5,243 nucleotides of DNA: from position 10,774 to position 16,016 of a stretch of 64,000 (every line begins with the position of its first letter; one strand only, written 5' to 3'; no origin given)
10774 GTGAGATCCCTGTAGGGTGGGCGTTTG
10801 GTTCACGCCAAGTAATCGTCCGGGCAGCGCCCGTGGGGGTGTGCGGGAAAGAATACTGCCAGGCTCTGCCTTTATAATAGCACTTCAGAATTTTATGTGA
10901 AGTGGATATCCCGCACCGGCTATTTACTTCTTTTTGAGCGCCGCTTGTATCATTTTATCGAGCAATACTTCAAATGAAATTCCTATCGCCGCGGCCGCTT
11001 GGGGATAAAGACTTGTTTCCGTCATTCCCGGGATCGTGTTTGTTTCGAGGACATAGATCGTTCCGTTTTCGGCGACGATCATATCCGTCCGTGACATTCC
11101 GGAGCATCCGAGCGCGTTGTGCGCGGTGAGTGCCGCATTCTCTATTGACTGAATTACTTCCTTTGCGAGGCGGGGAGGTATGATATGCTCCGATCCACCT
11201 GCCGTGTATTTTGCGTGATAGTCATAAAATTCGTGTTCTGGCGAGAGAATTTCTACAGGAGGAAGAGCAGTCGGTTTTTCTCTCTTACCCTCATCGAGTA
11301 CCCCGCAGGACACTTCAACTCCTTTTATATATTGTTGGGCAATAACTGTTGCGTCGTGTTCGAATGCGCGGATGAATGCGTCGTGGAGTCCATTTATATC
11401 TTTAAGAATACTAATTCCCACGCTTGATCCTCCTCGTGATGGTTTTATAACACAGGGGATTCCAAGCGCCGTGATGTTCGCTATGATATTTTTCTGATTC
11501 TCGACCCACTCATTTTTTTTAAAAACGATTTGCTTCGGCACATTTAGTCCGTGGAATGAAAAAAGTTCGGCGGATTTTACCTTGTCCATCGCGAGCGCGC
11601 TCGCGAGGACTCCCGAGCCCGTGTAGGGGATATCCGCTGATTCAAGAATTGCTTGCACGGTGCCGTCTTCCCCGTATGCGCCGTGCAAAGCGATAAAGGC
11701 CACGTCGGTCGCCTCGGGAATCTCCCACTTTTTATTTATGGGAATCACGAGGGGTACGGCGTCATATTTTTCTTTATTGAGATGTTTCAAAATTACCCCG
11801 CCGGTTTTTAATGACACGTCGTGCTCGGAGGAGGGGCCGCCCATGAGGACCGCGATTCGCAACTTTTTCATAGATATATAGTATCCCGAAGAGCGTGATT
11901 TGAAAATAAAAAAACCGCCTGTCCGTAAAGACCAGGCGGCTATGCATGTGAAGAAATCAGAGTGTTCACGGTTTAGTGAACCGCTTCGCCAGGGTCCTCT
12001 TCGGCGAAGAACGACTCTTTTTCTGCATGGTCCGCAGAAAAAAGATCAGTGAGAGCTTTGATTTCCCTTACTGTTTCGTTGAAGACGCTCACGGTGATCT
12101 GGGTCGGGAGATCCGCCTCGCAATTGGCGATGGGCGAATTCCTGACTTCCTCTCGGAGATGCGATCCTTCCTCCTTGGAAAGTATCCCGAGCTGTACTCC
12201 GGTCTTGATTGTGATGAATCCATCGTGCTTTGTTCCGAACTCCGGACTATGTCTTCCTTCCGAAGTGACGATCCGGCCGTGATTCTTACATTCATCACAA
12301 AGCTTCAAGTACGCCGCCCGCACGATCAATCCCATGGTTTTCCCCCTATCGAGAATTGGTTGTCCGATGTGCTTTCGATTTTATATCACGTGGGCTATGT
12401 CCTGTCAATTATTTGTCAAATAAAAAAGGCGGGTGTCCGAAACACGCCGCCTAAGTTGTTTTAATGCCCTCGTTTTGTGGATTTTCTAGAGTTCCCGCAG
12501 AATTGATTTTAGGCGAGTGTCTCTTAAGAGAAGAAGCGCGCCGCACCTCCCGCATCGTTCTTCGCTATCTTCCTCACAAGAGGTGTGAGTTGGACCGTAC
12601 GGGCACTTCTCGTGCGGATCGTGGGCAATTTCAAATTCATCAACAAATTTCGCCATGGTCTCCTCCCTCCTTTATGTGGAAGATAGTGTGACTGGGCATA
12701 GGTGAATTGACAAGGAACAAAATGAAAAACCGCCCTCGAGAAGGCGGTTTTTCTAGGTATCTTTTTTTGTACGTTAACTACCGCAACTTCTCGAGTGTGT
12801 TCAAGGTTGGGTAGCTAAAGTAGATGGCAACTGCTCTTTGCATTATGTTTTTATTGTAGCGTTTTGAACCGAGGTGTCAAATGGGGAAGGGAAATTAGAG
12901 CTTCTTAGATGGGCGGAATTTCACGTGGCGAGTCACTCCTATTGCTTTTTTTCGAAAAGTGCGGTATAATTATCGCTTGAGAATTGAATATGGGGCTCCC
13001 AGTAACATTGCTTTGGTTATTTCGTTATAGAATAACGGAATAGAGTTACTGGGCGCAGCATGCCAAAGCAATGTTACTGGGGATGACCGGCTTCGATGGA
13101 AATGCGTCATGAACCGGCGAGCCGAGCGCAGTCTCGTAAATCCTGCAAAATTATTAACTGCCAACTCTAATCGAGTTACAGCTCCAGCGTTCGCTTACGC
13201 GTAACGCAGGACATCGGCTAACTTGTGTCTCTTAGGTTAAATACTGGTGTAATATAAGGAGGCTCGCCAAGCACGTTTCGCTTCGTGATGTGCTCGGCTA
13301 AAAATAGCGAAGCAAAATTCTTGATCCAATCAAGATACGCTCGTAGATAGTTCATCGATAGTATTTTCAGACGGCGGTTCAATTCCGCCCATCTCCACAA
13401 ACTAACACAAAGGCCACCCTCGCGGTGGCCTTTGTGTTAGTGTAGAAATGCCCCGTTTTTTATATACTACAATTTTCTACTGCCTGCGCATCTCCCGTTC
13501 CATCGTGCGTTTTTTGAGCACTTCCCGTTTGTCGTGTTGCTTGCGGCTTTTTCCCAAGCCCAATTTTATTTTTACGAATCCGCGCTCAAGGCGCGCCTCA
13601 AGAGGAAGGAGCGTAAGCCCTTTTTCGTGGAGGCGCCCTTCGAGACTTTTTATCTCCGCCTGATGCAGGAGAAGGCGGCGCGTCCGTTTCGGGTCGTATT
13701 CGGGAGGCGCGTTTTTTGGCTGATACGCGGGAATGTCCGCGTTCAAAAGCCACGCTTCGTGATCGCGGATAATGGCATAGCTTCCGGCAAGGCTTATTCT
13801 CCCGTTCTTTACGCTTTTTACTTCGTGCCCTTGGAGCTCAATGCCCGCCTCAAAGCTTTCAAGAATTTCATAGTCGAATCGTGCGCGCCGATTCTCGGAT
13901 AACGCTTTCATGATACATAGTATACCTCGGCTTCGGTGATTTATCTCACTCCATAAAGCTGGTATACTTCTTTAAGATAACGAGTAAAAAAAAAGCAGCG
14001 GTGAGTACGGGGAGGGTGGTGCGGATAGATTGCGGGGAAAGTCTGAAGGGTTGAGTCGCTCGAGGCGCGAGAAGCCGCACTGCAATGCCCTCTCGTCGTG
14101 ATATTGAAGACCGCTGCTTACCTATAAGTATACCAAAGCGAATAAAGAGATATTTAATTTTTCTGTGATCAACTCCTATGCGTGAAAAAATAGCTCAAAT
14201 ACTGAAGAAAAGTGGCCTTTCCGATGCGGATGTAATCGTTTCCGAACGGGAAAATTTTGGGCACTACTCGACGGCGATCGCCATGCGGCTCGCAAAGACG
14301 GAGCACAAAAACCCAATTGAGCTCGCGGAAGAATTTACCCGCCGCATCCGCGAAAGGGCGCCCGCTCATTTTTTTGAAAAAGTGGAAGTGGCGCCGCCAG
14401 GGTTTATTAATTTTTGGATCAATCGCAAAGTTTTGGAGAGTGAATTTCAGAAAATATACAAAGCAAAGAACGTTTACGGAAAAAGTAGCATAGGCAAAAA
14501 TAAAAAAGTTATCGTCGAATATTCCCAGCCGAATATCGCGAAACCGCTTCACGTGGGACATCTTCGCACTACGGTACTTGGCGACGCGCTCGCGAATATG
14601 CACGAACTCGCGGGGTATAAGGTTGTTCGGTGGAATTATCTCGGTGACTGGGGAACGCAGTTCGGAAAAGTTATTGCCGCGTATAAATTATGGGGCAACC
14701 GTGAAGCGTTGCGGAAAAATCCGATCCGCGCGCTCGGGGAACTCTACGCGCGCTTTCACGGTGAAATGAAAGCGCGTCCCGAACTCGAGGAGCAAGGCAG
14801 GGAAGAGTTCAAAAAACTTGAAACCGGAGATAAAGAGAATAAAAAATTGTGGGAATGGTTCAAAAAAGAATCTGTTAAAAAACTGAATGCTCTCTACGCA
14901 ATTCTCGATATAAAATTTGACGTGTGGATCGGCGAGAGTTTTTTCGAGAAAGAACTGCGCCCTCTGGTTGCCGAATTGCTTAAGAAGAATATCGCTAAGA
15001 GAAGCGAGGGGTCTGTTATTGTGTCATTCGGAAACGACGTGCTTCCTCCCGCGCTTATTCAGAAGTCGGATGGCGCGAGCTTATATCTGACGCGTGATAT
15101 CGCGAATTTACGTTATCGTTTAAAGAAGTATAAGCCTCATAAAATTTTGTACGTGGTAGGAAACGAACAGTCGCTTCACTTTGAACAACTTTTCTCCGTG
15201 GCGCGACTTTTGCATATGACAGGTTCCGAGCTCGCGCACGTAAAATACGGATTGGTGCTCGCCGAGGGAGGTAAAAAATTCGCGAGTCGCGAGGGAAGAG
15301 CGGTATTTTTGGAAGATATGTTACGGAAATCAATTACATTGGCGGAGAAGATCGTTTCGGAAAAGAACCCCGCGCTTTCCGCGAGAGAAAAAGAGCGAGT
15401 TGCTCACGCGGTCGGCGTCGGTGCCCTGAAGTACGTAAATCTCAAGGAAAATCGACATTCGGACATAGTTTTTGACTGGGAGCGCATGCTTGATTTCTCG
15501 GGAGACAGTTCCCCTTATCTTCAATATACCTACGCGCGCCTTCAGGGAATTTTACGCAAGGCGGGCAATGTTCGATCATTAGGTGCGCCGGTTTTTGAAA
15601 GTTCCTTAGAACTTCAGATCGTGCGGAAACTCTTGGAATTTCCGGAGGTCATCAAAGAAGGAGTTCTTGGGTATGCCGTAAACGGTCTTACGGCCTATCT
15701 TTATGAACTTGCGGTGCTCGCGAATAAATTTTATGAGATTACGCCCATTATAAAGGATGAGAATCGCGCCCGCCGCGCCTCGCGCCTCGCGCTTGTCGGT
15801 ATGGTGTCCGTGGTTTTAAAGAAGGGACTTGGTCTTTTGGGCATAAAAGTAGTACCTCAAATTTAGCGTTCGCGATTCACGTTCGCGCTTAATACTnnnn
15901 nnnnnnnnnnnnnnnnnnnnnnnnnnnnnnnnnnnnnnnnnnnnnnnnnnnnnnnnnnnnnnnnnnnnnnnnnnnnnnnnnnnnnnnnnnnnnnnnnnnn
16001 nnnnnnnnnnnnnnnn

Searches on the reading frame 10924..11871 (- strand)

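Call 16: search_protein_families(library=pfam, proteins=[window:10924-11871:-], max_evalue=0.001)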
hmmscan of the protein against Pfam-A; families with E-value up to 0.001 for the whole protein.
window:10924-11871:- (315 aa): 8 families
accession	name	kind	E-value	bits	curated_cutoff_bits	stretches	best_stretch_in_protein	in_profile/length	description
PF07478.18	Dala_Dala_lig_C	-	7e-56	189.4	24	1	104-309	2-204/204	D-ala D-ala ligase C-terminus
PF01820.27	Dala_Dala_lig_N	-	1.2e-25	90.9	34.6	2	53-86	88-121/121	D-ala D-ala ligase N-terminus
PF02655.19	ATP-grasp_3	-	1.8e-11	44.8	23.2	1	95-278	2-154/160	ATP-grasp domain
PF14397.11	ATPgrasp_ST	-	5.3e-07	29.6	31.4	0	95-160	20-83/278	Sugar-transfer associated ATP-grasp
PF13535.11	ATP-grasp_4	-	7.9e-06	26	27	1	137-185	2-64/160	ATP-grasp domain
PF08443.16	RimK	-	1.3e-05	25.3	21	1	94-184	1-84/188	RimK-like ATP-grasp domain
PF02786.22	CPSase_L_D2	-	0.00011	22.3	19.8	0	119-177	20-78/211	Carbamoyl-phosphate synthase L chain, ATP binding domain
PF02222.28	ATP-grasp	-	0.0004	20.5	27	0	121-274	14-156/179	ATP-grasp domain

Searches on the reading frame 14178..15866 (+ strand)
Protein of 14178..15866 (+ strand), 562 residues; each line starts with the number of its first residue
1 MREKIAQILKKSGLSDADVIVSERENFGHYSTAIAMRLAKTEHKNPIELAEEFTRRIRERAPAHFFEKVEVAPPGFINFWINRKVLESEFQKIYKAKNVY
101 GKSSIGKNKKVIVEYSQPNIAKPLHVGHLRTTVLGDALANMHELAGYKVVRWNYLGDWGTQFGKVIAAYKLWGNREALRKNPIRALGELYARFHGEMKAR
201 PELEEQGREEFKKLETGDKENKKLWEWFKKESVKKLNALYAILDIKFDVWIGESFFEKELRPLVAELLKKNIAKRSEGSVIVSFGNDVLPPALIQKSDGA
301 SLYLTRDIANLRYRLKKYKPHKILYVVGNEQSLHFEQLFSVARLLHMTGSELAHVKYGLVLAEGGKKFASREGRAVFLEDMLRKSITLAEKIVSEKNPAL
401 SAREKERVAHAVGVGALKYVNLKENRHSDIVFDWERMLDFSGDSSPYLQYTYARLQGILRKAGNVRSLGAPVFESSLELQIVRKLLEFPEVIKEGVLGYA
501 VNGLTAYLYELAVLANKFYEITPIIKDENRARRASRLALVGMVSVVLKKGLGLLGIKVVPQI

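Call 16: search_protein_families(library=pfam, proteins=[window:14178-15866:+], max_evalue=0.001)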
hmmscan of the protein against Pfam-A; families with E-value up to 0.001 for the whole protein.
window:14178-15866:+ (562 aa): 3 families
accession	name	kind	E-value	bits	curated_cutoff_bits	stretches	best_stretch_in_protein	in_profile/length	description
PF00750.26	tRNA-synt_1d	-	2.2e-91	306.9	23.3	1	92-434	4-349/349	tRNA synthetases class I (R), catalytic domain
PF05746.21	DALR_1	-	7.5e-27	94.2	22.3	1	448-560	1-115/117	DALR anticodon binding domain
PF03485.21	Arg_tRNA_synt_N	-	1e-17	64.9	21.5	1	2-79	4-83/85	Arginyl tRNA synthetase N terminal domain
